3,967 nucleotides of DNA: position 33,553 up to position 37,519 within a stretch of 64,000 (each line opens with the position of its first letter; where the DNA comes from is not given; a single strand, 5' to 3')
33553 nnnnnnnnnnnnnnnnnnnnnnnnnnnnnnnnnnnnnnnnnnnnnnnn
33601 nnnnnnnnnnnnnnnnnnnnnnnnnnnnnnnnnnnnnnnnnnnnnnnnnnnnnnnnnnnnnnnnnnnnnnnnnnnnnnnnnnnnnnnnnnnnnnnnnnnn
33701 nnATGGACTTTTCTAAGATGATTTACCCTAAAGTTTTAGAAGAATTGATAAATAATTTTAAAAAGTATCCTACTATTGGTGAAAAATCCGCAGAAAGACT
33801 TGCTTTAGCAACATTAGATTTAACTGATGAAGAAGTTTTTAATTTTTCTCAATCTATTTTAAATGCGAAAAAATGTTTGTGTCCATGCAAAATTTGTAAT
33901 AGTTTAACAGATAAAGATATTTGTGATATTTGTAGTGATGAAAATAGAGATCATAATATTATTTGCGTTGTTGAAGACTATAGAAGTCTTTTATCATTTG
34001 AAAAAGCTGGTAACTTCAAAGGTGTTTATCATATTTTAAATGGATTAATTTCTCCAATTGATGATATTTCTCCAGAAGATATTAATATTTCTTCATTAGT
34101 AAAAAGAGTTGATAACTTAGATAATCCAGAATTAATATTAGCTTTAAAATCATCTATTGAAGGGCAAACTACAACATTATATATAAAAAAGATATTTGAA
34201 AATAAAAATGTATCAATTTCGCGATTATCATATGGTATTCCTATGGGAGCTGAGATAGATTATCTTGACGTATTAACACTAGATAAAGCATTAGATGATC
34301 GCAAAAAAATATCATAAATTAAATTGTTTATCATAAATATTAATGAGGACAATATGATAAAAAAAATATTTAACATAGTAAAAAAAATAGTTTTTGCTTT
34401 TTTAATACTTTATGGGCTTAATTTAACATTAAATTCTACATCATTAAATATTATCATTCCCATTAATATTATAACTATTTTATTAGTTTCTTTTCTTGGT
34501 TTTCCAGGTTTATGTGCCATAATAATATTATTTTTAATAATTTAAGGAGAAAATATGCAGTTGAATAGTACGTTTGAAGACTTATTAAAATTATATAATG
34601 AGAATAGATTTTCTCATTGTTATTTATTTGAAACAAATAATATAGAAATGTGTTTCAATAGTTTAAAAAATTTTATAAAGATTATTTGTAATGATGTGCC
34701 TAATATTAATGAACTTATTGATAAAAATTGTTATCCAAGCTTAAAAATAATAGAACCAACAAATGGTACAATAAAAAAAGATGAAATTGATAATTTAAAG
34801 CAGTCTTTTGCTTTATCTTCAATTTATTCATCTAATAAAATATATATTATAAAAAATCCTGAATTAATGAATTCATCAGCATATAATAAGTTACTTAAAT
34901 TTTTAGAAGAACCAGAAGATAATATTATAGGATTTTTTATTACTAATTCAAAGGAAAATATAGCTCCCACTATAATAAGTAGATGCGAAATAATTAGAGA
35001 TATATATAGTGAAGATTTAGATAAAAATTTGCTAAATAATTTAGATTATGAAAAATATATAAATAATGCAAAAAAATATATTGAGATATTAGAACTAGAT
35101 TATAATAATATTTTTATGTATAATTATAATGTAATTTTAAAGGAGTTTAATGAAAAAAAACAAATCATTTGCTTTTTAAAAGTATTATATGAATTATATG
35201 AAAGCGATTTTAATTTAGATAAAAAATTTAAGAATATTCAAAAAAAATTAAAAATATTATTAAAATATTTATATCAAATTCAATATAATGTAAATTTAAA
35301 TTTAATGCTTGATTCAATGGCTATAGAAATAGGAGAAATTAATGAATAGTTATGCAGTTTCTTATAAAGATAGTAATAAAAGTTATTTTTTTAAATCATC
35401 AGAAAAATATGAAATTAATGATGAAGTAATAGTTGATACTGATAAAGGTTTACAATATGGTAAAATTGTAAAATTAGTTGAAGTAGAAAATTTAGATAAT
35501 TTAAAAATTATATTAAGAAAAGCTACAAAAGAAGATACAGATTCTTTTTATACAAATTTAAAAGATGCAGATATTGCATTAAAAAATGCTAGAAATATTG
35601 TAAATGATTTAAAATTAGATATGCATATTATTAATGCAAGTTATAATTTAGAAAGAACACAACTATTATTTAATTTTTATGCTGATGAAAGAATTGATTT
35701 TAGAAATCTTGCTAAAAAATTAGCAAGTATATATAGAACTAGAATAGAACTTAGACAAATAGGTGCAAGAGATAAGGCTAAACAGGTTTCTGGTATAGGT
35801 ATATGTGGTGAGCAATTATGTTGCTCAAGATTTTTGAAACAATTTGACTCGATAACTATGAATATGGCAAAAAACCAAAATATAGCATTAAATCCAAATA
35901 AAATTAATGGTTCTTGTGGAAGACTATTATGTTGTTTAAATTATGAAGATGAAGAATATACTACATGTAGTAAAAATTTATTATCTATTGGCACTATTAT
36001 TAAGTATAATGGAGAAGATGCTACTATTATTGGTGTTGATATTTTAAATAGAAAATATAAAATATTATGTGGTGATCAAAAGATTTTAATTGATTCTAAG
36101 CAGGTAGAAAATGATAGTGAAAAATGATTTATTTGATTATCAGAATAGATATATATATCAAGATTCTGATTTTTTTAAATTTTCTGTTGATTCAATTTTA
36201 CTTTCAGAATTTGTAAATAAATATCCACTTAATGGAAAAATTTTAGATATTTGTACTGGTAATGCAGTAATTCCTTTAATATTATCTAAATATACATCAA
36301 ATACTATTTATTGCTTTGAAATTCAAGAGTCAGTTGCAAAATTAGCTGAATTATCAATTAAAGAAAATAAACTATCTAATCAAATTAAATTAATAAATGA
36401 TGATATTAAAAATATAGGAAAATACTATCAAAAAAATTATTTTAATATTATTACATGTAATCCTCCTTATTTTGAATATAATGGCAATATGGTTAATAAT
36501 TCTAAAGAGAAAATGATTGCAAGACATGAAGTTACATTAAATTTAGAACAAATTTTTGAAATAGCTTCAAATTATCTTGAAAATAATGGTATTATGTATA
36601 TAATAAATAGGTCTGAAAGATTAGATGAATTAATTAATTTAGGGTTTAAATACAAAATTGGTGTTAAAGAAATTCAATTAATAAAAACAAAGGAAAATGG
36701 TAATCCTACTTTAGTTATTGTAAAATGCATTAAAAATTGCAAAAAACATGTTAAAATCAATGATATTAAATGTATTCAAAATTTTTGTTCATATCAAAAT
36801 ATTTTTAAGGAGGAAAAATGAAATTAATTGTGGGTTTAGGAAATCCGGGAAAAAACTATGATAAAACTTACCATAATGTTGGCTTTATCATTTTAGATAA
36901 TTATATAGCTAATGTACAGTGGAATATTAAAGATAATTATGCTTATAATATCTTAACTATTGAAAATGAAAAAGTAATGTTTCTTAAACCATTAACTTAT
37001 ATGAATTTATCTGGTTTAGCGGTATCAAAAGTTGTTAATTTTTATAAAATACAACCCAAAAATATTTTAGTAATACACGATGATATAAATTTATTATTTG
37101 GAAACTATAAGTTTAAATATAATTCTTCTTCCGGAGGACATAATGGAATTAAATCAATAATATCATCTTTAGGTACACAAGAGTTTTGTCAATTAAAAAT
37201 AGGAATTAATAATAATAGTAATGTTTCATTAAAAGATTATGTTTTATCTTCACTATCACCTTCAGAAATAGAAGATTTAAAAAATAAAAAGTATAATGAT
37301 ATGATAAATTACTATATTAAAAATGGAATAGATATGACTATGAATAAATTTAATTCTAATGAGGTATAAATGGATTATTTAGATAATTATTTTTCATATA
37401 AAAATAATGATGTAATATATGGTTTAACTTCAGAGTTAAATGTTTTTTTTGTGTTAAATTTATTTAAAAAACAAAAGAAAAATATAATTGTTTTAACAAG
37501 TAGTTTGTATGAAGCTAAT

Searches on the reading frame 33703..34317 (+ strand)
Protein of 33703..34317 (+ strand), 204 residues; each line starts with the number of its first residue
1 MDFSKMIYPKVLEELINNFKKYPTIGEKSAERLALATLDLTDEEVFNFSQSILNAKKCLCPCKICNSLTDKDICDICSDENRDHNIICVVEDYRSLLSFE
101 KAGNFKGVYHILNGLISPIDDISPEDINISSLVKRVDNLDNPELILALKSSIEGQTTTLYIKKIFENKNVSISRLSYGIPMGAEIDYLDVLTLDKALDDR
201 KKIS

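Call 13: search_protein_families(library=ncbifam, proteins=[window:33703-34317:+])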
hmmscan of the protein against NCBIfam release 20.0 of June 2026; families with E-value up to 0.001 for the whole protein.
window:33703-34317:+ (204 aa): 1 family
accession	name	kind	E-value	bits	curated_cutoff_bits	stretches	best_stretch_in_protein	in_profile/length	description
TIGR00615.1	recR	equivalog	2.1e-64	216.6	162.55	1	7-201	2-196/196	recombination mediator RecR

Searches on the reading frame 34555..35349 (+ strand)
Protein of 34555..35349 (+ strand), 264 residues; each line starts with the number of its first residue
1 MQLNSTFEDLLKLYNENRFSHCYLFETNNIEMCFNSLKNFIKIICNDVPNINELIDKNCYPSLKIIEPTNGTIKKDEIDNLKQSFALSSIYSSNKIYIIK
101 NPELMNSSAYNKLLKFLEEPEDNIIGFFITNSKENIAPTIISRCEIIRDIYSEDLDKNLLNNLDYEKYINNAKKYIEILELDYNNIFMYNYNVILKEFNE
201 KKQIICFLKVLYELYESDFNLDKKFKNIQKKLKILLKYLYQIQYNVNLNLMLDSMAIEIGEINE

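Call 13: search_protein_families(library=ncbifam, proteins=[window:34555-35349:+])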
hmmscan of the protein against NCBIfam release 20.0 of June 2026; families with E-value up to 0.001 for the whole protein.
window:34555-35349:+ (264 aa): 51 families (the best 25 are shown)
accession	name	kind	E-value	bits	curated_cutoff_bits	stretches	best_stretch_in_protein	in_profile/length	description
NF005972.1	PRK08058.1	equivalog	9.8e-28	97.3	340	1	9-154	16-172/328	DNA polymerase III subunit delta'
TIGR00678.1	holB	equivalog_domain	1.7e-26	93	180.6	1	51-148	54-151/188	DNA polymerase III subunit delta'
NF005581.0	PRK07276.1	equivalog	5.4e-22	78.7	263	1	6-148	10-159/291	DNA polymerase III subunit delta'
NF005515.0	PRK07132.1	equivalog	1e-17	64.6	204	1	13-170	13-170/301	DNA polymerase III subunit delta'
NF005638.0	PRK07399.1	subfamily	4.1e-17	62.2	230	1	72-176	106-210/317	DNA polymerase III subunit delta'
NF011523.0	PRK14962.1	equivalog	1.6e-14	53.5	576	1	75-160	99-186/474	DNA polymerase III subunits gamma and tau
TIGR02397.1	dnaX_nterm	equivalog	2.9e-14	53.1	250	1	74-157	98-183/355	DNA polymerase III subunit gamma/tau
NF011524.0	PRK14963.1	equivalog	1.4e-13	50.8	601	1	76-146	99-169/647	DNA polymerase III subunits gamma and tau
NF004759.0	PRK06090.1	equivalog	7.4e-13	48.5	457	1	53-145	66-160/319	DNA polymerase III subunit delta'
NF004310.0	PRK05707.1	equivalog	1.2e-12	48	280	1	69-163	82-174/328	DNA polymerase III subunit delta'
NF004488.0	PRK05818.1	equivalog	2.7e-12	47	218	1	44-254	39-257/261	DNA polymerase III subunit delta'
NF005132.0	PRK06581.1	equivalog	2.1e-11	43.9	221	1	8-171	4-165/264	DNA polymerase III subunit delta'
NF011514.0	PRK14953.1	equivalog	1e-10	41.2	536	1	43-178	71-205/488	DNA polymerase III subunits gamma and tau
NF005677.0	PRK07471.1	equivalog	1.6e-10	40.7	252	1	72-146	120-194/366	DNA polymerase III subunit delta'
NF004577.0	PRK05917.1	equivalog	2.8e-10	39.9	263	1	4-227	3-222/290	DNA polymerase III subunit delta'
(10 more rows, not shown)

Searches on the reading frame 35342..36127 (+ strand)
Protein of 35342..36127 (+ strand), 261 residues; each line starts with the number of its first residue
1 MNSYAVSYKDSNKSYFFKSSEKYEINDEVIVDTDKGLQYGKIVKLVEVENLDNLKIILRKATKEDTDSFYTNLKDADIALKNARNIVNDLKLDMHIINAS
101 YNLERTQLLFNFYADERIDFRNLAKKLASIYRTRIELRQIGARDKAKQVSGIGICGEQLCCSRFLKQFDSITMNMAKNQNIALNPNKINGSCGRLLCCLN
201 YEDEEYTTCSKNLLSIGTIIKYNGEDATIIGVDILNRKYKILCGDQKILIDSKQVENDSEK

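Call 13: search_protein_families(library=ncbifam, proteins=[window:35342-36127:+])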
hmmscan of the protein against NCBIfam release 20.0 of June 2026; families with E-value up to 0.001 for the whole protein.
window:35342-36127:+ (261 aa): 1 family
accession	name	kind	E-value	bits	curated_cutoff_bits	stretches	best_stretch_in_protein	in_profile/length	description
NF041131.1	RicT_YaaT_fam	subfamily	3.6e-74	248.9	70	1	27-234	1-212/213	regulatory iron-sulfur-containing complex subunit RicT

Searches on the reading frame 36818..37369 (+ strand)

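Call 59: search_protein_families(library=pfam, proteins=[window:36818-37369:+], max_evalue=0.00001)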
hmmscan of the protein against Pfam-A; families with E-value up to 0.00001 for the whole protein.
window:36818-37369:+ (183 aa): 1 family
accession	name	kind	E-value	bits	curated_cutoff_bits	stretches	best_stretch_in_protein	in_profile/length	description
PF01195.25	Pept_tRNA_hydro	-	4.4e-57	193.3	27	1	3-179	1-183/183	Peptidyl-tRNA hydrolase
